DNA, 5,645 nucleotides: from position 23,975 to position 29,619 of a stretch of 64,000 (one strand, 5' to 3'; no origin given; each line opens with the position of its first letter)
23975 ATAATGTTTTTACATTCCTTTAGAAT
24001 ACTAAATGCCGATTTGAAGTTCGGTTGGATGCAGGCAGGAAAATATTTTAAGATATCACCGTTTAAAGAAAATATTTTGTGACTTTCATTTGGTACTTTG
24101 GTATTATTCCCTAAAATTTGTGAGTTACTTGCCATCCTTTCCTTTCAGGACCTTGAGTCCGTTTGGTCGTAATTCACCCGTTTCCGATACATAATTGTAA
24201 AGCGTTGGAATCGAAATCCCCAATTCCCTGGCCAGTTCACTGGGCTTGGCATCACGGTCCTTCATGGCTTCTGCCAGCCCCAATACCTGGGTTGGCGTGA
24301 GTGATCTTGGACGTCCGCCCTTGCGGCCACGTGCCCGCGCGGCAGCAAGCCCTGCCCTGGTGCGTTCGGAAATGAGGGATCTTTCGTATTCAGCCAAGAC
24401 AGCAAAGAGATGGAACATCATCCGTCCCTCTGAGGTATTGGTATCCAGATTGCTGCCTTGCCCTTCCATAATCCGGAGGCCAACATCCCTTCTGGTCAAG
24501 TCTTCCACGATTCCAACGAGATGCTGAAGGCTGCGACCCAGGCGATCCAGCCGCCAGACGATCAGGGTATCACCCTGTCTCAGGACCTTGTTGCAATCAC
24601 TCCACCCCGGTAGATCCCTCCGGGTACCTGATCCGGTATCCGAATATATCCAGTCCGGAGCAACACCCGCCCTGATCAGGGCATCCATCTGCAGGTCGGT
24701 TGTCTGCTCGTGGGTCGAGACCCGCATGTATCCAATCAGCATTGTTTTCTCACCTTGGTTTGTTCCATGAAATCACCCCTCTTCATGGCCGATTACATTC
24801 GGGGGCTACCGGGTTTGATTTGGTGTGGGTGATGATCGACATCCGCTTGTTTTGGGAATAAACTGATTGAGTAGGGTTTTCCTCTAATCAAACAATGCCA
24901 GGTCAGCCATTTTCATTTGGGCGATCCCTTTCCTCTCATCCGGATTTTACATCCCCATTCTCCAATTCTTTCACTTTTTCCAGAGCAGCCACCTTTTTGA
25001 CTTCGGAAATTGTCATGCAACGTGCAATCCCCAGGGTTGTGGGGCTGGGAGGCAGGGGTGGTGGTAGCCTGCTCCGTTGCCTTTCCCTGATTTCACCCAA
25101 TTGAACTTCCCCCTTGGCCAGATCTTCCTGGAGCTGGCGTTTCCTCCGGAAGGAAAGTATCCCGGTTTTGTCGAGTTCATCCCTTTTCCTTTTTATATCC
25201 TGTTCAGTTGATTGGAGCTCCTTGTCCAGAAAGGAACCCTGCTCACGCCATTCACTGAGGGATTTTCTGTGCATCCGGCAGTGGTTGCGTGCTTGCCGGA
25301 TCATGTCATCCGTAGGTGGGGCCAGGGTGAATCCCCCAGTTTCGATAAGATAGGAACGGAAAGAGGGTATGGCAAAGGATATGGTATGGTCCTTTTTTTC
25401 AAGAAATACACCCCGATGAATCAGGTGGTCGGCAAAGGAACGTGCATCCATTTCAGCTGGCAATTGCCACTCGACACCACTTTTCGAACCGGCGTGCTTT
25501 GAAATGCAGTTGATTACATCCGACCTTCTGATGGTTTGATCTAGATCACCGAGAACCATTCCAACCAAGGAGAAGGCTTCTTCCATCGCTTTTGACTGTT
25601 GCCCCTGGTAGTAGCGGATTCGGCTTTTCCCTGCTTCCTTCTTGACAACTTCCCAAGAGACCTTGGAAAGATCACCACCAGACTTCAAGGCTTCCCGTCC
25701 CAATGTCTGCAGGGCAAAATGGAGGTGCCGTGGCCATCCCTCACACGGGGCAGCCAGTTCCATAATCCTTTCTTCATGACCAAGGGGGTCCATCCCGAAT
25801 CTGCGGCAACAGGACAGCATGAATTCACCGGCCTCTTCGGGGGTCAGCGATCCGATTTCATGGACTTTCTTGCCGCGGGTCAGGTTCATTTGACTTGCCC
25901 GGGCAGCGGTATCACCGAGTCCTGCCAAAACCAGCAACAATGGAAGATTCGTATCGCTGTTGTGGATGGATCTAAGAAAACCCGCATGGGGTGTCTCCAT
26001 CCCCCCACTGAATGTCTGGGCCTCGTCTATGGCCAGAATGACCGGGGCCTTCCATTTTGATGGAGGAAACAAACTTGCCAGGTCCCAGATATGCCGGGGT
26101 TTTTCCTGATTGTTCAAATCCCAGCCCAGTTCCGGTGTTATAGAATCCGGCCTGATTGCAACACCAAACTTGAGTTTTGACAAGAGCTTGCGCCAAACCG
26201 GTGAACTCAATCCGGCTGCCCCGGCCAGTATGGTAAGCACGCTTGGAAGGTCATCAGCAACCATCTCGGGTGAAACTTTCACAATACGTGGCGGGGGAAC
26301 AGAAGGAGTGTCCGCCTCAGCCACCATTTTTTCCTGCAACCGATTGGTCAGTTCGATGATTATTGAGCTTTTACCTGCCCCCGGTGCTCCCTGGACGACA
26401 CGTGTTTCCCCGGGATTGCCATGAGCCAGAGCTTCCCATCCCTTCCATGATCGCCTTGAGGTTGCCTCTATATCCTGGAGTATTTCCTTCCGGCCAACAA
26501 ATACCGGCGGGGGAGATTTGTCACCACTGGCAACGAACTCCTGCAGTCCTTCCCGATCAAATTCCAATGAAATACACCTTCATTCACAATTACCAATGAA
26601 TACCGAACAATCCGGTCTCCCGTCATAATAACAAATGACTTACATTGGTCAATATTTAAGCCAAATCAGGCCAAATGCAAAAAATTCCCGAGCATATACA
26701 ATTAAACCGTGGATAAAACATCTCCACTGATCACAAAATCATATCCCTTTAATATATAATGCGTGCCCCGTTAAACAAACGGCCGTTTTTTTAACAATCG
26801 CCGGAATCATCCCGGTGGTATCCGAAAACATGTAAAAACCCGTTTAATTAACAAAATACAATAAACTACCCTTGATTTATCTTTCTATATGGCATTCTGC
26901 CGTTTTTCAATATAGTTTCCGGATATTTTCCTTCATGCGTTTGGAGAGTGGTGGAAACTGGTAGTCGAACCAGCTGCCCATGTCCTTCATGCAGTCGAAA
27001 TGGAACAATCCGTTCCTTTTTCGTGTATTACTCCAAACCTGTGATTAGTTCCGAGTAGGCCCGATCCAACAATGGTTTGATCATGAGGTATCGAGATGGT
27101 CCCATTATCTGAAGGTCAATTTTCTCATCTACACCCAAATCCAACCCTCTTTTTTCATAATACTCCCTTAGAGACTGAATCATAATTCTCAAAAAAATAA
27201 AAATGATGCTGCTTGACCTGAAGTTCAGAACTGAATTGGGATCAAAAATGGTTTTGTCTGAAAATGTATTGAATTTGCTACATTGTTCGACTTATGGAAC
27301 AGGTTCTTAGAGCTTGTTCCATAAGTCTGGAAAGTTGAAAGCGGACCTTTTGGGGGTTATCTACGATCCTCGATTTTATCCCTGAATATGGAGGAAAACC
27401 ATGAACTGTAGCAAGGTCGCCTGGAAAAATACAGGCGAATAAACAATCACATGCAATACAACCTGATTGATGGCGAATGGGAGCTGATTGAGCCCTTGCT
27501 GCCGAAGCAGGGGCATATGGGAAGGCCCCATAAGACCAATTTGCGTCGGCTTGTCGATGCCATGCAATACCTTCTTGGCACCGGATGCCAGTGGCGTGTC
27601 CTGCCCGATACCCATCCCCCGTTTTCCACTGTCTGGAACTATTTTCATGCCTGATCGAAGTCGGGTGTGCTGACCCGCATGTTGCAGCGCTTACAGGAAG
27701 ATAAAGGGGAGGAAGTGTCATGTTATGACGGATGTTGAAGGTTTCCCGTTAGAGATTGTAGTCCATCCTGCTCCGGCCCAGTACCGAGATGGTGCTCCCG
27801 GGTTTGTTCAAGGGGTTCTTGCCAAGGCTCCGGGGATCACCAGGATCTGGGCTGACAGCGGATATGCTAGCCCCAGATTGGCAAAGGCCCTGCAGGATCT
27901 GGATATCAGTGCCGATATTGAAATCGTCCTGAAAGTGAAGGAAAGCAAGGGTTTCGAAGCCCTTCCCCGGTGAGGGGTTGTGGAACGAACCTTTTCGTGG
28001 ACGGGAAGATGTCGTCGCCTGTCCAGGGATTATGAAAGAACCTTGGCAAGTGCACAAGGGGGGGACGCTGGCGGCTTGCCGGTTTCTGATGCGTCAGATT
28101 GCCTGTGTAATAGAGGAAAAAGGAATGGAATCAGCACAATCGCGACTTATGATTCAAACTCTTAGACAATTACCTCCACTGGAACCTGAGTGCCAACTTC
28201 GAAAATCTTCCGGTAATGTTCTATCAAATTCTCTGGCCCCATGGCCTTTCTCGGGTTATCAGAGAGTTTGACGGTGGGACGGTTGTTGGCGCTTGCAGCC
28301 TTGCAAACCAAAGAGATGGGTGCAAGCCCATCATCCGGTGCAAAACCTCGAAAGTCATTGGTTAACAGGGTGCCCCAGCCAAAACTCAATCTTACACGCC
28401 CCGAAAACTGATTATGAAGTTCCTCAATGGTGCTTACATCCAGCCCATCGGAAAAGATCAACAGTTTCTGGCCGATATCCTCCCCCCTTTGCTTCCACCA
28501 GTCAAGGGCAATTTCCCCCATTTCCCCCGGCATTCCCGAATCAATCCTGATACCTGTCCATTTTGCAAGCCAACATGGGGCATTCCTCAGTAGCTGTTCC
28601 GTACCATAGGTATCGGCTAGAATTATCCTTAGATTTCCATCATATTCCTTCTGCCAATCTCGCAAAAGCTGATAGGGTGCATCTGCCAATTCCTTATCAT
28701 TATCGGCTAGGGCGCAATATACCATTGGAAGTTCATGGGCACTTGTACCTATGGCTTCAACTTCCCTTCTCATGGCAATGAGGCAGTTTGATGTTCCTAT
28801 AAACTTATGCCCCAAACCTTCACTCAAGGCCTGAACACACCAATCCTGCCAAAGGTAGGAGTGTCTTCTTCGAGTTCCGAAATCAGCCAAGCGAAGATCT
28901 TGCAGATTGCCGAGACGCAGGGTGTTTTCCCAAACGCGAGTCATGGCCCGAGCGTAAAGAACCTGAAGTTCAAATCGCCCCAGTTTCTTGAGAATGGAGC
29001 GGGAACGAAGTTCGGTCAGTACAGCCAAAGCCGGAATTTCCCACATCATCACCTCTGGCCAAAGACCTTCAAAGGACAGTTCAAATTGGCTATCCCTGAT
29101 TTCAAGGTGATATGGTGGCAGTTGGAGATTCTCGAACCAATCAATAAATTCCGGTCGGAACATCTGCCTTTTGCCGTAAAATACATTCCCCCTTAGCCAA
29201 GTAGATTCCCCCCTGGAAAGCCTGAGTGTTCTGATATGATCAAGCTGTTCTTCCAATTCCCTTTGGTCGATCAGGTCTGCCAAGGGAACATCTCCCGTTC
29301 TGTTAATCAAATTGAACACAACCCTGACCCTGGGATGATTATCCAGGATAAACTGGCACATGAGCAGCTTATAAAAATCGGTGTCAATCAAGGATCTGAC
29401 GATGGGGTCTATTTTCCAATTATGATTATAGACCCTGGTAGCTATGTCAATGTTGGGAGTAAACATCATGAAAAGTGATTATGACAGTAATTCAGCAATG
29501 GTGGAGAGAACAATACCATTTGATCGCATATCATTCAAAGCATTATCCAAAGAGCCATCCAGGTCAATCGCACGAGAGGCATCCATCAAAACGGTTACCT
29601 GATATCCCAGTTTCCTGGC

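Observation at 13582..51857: Six non-autonomous elements share the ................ terminal repeat core but differ in size and content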

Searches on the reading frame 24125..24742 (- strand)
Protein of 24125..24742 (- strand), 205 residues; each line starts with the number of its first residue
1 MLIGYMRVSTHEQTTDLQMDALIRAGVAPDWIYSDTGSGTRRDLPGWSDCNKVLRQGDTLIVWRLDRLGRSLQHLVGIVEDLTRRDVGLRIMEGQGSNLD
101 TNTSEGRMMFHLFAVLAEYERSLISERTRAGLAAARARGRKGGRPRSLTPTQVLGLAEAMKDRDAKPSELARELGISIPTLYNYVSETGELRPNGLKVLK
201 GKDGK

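Call 20: search_protein_families(library=pfam, proteins=[window:24125-24742:-], max_evalue=0.01)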
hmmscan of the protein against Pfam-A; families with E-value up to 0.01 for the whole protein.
window:24125-24742:- (205 aa): 6 families
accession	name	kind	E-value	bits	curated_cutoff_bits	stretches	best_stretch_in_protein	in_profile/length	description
PF00239.26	Resolvase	-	3.6e-40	137.9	23.3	1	3-140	2-144/145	Resolvase, N terminal domain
PF13443.12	HTH_26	-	0.00059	20.5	22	1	156-188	2-34/63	Cro/C1-type HTH DNA-binding domain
PF00376.29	MerR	-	0.0011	19.1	28.2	1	167-192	2-27/38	MerR family regulatory protein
PF13551.12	HTH_29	-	0.0039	17.7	28.1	0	154-187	6-35/64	Winged helix-turn helix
PF13565.12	HTH_32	-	0.0054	17.7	33.7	0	129-184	11-72/73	Homeodomain-like domain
PF01527.26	HTH_Tnp_1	-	0.0062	17.2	24.1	1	145-191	4-51/75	Transposase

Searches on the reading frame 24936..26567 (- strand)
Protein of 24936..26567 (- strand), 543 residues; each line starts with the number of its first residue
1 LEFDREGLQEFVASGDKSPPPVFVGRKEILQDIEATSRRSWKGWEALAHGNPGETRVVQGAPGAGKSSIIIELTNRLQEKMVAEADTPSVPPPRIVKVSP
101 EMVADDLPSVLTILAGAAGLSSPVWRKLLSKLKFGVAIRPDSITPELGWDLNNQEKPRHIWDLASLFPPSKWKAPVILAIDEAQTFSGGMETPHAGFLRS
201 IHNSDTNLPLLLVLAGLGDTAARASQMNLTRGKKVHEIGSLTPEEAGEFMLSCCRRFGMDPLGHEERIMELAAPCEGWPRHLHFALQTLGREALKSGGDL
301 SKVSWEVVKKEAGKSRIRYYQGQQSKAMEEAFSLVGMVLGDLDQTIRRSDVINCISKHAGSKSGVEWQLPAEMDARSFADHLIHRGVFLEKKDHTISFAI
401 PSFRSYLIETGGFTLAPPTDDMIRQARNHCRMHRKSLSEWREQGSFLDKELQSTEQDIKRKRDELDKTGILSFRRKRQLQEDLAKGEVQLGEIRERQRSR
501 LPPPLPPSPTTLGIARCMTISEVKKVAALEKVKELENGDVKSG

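Call 12: search_protein_families(library=pfam, proteins=[window:24936-26567:-])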
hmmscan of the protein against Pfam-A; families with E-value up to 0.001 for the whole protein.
window:24936-26567:- (543 aa): 2 families
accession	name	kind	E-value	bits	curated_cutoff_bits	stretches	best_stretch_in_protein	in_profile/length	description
PF13401.12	AAA_22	-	5.7e-06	27.1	27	1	57-213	9-121/130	AAA domain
PF13191.12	AAA_16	-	0.00025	22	32.6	1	46-186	18-144/167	AAA ATPase domain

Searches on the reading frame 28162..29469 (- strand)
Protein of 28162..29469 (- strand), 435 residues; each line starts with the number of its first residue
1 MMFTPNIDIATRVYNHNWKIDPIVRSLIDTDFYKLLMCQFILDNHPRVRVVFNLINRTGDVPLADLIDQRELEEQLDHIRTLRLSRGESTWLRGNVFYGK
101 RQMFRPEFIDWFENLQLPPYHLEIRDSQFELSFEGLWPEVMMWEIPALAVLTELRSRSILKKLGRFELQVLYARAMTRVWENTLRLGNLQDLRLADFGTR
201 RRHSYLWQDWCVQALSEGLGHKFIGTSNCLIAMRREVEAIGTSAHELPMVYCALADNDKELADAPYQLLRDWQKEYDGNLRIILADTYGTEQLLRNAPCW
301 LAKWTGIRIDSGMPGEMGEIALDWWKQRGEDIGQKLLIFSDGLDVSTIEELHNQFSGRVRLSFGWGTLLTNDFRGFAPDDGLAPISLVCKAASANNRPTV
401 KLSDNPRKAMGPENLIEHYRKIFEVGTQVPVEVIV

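Call 20: search_protein_families(library=pfam, proteins=[window:28162-29469:-], max_evalue=0.01)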
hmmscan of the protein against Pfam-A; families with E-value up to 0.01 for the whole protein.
window:28162-29469:- (435 aa): 2 families
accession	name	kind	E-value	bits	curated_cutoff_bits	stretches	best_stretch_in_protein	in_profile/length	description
PF04095.22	NAPRTase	-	2.2e-40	139.4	20.8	1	193-426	2-238/239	Nicotinate phosphoribosyltransferase (NAPRTase) family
PF17767.7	NAPRTase_N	-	9.9e-23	81.3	32.6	1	28-151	1-124/125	Nicotinate phosphoribosyltransferase (NAPRTase) N-terminal domain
